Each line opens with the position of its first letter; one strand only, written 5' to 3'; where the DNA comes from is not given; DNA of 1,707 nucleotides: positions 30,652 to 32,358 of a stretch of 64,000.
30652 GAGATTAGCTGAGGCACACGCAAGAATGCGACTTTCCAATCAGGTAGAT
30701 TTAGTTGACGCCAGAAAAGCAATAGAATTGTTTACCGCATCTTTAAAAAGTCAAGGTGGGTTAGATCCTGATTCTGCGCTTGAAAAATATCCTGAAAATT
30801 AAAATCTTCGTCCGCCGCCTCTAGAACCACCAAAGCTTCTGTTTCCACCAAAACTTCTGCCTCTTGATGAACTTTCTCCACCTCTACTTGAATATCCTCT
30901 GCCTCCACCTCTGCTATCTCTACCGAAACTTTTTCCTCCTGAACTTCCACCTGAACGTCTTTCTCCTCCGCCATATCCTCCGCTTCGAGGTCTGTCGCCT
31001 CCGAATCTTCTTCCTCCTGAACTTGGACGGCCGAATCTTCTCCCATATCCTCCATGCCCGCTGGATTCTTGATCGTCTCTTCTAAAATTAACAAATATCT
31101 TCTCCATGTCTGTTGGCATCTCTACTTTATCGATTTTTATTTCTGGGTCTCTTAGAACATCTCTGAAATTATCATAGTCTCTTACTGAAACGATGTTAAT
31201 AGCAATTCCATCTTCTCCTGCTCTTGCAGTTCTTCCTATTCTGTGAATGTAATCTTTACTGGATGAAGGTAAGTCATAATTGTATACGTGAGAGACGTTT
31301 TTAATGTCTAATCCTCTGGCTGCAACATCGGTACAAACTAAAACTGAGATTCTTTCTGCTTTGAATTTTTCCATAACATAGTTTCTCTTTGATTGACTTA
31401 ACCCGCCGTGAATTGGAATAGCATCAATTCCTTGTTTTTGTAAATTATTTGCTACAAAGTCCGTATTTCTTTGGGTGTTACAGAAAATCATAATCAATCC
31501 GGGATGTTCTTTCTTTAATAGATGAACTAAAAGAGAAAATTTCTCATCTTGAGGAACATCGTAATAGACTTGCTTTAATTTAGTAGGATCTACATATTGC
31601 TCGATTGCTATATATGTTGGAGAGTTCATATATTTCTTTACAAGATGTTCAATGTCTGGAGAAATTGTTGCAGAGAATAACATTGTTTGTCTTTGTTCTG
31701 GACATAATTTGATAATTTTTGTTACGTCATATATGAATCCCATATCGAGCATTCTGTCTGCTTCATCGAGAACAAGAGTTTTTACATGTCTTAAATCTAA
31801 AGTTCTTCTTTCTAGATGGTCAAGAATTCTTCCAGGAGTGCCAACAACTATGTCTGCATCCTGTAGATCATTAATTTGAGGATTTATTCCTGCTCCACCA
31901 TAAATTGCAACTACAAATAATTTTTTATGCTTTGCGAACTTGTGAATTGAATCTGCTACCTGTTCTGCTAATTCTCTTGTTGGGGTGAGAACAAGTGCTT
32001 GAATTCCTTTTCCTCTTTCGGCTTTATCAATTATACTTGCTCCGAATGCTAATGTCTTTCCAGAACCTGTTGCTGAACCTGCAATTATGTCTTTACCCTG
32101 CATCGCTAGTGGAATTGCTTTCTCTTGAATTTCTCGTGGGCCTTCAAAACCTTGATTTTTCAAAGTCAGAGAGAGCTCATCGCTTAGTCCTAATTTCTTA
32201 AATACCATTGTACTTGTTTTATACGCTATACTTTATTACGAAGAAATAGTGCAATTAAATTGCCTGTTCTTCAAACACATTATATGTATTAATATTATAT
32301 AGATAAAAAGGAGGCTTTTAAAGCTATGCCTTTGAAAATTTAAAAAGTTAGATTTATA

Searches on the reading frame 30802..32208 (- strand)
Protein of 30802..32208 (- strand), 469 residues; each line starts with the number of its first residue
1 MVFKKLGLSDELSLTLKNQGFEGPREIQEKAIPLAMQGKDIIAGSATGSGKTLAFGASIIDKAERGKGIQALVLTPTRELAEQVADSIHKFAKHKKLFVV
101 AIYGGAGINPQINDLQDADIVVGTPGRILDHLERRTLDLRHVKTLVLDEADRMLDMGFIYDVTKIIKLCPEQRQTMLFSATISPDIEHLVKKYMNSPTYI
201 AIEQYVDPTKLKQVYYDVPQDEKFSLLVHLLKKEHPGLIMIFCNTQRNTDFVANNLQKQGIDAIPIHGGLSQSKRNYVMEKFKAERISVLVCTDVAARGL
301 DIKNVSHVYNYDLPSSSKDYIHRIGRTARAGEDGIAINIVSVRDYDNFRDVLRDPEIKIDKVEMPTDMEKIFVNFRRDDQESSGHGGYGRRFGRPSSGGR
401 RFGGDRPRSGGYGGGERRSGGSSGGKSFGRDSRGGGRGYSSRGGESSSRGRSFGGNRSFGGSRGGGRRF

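Call 106: search_protein_families(library=pfam, proteins=[window:30802-32208:-], max_evalue=0.00001)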
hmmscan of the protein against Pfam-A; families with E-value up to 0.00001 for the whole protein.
window:30802-32208:- (469 aa): 3 families
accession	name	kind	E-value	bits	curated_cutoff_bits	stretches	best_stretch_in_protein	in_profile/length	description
PF00270.35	DEAD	-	9.5e-50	169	26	1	25-187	1-165/167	DEAD/DEAH box helicase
PF00271.37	Helicase_C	-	6.1e-35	120.2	23.5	1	222-331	1-110/110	Helicase conserved C-terminal domain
PF04851.21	ResIII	-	8.4e-12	45.7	22.5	1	26-182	6-162/164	Type III restriction enzyme, res subunit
